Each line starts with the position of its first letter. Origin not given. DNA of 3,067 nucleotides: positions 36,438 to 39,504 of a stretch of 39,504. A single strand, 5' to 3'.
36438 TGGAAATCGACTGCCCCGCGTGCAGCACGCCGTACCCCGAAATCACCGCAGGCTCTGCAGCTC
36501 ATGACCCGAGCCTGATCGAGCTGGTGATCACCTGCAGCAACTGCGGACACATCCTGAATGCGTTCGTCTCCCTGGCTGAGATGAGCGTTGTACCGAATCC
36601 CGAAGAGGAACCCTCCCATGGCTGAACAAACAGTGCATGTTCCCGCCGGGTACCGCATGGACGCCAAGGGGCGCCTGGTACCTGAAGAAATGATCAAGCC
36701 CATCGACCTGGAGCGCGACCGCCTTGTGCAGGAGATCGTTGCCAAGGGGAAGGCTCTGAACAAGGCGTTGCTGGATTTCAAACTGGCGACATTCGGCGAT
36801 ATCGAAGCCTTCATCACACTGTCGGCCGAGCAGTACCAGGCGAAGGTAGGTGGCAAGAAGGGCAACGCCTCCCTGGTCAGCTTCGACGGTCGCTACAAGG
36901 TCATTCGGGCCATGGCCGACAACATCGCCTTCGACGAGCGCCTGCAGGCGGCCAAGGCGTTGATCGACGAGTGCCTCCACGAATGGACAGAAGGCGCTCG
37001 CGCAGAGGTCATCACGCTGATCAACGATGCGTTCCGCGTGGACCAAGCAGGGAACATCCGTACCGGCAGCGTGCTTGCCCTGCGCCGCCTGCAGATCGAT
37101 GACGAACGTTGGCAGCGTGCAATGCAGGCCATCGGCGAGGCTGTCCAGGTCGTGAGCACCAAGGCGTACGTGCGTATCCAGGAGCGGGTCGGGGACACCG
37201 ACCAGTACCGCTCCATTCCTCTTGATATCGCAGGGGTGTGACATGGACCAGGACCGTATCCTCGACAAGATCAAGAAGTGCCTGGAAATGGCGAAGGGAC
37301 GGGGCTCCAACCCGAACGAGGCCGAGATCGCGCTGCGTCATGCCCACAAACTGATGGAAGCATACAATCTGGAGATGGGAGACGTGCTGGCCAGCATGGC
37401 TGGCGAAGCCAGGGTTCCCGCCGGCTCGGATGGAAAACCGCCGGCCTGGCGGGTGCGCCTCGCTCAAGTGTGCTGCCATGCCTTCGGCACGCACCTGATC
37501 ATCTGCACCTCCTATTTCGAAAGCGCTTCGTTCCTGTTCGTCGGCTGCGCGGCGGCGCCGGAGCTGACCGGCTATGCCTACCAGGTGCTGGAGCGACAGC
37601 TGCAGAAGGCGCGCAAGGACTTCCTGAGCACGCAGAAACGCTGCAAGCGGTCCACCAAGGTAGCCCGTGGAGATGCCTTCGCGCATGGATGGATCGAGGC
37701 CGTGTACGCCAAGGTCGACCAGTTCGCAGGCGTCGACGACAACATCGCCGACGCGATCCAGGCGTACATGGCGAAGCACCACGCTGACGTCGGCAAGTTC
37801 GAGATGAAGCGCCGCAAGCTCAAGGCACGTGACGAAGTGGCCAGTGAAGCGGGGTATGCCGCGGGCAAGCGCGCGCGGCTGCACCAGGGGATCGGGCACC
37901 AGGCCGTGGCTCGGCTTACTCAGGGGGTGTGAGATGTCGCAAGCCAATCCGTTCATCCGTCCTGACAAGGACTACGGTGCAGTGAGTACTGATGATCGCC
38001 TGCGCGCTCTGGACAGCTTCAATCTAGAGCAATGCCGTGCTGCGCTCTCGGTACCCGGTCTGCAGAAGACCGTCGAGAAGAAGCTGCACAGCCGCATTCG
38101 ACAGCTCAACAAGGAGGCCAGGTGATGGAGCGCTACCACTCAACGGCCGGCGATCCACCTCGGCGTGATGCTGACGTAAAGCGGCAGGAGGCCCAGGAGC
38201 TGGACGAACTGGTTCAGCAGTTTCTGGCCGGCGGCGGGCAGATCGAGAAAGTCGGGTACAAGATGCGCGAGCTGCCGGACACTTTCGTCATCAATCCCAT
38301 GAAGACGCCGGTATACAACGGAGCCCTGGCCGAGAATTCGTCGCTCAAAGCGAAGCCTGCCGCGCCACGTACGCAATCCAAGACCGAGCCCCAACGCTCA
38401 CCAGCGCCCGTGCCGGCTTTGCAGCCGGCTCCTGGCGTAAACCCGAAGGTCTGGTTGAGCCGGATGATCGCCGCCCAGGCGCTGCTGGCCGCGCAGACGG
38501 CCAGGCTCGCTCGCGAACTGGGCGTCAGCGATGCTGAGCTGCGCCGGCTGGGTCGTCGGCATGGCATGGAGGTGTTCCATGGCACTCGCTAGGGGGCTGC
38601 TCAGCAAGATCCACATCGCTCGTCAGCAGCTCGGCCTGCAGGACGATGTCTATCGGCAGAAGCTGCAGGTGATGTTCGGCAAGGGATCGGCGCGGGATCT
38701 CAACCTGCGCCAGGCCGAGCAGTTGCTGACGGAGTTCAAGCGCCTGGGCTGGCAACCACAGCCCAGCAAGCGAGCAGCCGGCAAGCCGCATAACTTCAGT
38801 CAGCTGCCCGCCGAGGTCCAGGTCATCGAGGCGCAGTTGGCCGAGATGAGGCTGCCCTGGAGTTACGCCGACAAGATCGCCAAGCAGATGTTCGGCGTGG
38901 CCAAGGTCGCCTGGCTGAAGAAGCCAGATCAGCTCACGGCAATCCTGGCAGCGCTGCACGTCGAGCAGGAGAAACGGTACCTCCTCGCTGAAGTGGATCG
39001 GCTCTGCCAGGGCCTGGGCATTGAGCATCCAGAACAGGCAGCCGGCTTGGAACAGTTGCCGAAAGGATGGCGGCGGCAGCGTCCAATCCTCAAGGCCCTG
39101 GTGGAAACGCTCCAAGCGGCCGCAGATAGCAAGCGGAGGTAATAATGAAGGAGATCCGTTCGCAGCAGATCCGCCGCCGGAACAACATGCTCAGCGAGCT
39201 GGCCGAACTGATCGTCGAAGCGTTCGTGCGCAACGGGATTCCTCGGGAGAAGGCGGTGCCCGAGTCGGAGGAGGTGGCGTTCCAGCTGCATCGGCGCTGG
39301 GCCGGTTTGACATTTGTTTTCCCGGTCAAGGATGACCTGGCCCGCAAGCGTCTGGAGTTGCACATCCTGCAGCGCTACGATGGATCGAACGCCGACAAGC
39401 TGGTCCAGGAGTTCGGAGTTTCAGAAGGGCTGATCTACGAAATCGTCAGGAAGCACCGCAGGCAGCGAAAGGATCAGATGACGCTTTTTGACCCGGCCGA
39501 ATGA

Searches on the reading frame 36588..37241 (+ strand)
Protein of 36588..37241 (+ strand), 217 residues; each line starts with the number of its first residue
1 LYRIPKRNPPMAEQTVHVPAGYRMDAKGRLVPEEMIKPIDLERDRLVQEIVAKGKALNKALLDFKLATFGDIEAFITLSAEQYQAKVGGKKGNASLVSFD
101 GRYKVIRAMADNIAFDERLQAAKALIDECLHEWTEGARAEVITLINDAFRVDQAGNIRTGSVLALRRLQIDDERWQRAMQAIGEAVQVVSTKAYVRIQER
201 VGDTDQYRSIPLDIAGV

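Call 122: search_protein_families(library=pfam, proteins=[window:36588-37241:+], max_evalue=0.01)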
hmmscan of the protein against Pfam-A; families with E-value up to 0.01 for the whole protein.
window:36588-37241:+ (217 aa): 1 family
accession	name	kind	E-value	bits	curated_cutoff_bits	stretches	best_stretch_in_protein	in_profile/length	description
PF11363.13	DUF3164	-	7.3e-82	274.1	23.7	1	22-215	1-193/194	Protein of unknown function (DUF3164)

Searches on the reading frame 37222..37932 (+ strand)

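Call 122: search_protein_families(library=pfam, proteins=[window:37222-37932:+], max_evalue=0.01)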
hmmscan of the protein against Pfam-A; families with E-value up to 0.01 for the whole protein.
window:37222-37932:+ (236 aa): 2 families
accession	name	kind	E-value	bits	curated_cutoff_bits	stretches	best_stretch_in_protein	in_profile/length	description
PF23771.1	DUF7168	-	5.1e-26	91.4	25.5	1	67-197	11-139/140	Domain of unknown function (DUF7168)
PF10979.13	DUF2786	-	2.9e-15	56.4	23.9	1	12-52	1-40/40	Protein of unknown function (DUF2786)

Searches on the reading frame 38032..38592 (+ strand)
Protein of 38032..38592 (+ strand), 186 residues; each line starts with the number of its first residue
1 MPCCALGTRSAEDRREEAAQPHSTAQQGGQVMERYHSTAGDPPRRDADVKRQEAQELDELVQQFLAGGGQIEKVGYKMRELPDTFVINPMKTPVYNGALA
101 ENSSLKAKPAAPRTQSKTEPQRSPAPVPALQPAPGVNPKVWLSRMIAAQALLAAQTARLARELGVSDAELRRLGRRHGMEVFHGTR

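Call 122: search_protein_families(library=pfam, proteins=[window:38032-38592:+], max_evalue=0.01)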
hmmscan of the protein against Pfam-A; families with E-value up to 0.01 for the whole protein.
window:38032-38592:+ (186 aa): 1 family
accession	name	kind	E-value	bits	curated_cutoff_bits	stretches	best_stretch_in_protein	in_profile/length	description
PF20661.2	SutA-RBD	-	0.00044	20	29.3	1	55-74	8-27/35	SutA RNAP-binding domain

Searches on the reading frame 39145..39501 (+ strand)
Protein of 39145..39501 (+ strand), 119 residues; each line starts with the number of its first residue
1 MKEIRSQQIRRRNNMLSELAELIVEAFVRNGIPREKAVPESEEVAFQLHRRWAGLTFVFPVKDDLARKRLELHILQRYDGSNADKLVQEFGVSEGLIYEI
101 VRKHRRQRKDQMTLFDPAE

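Call 124: search_protein_families(library=pfam, proteins=[window:39145-39501:+], max_evalue=0.01)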
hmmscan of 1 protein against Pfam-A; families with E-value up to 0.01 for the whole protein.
window:39145-39501:+ (119 aa): 1 family
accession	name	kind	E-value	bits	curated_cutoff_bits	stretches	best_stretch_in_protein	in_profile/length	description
PF08765.17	Mor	-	1.7e-16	60.6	24.9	1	11-110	2-101/107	Mor transcription activator family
